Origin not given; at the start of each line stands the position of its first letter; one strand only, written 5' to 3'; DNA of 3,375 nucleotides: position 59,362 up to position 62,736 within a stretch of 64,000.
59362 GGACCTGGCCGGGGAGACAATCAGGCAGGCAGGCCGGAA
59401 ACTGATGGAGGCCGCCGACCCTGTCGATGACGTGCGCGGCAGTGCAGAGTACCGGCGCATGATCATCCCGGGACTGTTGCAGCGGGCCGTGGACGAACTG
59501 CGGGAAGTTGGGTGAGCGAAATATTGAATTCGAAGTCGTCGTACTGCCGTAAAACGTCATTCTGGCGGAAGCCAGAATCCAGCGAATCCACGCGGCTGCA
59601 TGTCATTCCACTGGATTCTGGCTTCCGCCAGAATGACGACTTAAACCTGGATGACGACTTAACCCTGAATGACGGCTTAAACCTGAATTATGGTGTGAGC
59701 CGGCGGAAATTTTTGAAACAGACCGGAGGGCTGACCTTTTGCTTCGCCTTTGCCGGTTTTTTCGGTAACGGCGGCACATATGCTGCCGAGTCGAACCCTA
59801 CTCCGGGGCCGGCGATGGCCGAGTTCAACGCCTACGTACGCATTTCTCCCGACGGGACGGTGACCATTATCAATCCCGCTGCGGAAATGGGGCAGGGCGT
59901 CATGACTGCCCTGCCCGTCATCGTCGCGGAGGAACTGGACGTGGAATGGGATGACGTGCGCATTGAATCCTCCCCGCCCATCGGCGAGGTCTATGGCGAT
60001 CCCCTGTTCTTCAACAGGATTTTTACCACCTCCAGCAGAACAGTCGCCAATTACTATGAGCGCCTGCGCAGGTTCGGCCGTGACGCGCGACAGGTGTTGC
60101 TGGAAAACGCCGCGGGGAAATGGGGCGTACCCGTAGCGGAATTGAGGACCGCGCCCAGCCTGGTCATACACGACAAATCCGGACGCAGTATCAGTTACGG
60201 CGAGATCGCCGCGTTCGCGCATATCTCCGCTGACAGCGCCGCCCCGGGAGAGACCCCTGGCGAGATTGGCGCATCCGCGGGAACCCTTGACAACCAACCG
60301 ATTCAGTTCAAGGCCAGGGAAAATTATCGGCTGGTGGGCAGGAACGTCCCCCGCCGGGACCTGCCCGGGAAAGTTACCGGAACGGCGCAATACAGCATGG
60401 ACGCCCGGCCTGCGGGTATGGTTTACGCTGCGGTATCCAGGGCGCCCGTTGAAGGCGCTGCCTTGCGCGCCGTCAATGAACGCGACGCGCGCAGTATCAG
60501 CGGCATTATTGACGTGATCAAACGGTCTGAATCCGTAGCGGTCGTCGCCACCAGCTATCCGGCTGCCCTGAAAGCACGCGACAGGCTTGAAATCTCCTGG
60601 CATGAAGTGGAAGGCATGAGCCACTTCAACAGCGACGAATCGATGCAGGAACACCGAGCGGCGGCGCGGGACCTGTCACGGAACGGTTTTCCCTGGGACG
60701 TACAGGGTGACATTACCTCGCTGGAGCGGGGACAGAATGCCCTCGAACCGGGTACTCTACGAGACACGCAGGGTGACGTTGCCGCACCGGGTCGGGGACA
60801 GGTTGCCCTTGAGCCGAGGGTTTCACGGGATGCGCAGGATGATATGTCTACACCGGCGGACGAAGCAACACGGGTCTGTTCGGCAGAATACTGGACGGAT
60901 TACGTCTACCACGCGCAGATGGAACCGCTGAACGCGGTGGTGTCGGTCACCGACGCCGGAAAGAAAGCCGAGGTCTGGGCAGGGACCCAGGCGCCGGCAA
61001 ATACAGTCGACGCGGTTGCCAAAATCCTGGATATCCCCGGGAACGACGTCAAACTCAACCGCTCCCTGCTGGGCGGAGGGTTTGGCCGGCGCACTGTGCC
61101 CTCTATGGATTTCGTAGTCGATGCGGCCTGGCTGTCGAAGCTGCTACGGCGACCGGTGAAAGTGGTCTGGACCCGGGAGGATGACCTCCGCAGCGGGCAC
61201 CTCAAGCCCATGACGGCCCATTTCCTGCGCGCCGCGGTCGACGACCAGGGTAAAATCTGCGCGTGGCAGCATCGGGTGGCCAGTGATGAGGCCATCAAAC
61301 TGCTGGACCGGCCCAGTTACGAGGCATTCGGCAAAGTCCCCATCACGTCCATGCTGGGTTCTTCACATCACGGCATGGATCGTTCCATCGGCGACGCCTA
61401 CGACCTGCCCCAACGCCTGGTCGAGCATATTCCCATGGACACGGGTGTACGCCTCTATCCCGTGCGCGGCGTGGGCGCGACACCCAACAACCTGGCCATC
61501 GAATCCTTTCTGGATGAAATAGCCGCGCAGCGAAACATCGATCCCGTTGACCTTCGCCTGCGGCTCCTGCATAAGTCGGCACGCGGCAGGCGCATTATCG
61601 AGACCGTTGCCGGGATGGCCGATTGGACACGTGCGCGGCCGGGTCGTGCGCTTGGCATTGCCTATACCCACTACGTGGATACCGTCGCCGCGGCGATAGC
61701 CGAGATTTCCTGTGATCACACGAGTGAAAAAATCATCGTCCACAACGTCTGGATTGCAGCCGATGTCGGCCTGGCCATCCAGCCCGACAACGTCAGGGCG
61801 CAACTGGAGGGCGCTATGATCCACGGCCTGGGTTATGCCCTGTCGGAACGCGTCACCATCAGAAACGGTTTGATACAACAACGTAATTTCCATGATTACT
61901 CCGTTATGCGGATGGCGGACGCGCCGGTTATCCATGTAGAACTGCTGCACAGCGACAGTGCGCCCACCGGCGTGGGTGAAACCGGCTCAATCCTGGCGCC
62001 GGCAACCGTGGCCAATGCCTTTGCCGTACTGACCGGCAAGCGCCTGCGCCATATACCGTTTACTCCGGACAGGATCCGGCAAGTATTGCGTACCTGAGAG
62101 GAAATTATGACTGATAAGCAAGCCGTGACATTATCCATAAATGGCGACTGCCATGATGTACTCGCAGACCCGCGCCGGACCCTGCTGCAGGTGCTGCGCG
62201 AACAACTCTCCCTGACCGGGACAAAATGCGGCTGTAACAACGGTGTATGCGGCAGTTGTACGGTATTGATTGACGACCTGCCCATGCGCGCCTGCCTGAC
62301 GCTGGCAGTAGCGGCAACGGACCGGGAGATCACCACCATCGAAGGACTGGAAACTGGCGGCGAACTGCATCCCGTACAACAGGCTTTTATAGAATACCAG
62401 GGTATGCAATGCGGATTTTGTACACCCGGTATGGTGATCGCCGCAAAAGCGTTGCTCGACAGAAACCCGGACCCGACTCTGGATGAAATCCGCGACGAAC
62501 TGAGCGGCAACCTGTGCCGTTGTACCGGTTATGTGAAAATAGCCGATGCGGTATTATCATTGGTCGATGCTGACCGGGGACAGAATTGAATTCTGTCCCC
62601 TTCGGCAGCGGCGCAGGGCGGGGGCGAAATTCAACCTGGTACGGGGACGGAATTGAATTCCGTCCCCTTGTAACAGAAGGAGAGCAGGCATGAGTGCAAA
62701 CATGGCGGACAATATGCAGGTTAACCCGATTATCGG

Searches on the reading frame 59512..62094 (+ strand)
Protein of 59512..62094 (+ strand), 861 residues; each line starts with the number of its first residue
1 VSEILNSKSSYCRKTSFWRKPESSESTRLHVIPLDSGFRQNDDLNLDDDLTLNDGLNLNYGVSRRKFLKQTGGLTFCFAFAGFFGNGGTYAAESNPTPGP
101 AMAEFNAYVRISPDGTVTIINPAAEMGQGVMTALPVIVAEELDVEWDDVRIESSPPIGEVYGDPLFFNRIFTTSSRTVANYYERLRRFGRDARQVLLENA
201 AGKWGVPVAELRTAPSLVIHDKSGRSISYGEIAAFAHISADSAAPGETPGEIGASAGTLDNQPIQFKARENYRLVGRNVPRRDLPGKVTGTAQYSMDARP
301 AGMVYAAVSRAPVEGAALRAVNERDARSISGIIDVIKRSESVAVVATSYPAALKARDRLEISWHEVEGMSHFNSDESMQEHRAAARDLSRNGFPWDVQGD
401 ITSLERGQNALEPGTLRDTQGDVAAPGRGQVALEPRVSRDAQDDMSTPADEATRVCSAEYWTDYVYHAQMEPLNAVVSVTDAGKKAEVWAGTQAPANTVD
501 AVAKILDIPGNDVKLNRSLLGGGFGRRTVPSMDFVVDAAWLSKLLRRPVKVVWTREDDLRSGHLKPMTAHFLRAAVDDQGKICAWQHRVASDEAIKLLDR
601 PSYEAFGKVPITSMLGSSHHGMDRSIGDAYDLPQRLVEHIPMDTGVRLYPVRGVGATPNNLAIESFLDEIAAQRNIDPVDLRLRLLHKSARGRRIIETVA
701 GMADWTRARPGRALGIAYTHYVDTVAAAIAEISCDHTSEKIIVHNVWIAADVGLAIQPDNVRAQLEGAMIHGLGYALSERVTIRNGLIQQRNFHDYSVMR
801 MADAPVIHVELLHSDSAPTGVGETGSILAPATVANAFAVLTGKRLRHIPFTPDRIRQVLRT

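Call 46: search_protein_families(library=pfam, proteins=[window:59512-62094:+], max_evalue=0.01)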
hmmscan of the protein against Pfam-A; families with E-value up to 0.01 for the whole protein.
window:59512-62094:+ (861 aa): 3 families
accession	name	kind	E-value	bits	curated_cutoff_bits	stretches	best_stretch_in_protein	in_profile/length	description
PF02738.23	MoCoBD_1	-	1.5e-34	119.6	27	1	442-684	15-242/244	Molybdopterin cofactor-binding domain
PF20256.3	MoCoBD_2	-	5e-32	112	27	2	724-805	201-283/283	Molybdopterin cofactor-binding domain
PF01315.27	Ald_Xan_dh_C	-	0.0015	19.3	31.3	1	289-343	1-55/110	Aldehyde oxidase and xanthine dehydrogenase, a/b hammerhead domain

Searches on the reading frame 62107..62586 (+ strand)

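Call 46: search_protein_families(library=pfam, proteins=[window:62107-62586:+], max_evalue=0.01)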
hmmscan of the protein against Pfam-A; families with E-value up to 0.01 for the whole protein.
window:62107-62586:+ (160 aa): 3 families
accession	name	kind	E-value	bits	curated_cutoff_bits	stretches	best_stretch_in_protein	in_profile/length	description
PF01799.25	Fer2_2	-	6.9e-35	119.5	30.3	1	77-149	1-74/75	[2Fe-2S] binding domain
PF13085.11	Fer2_3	-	2.4e-07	31.1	27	1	39-81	48-89/107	2Fe-2S iron-sulfur cluster binding domain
PF00111.32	Fer2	-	5.6e-07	29.8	21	1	12-57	4-49/77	2Fe-2S iron-sulfur cluster binding domain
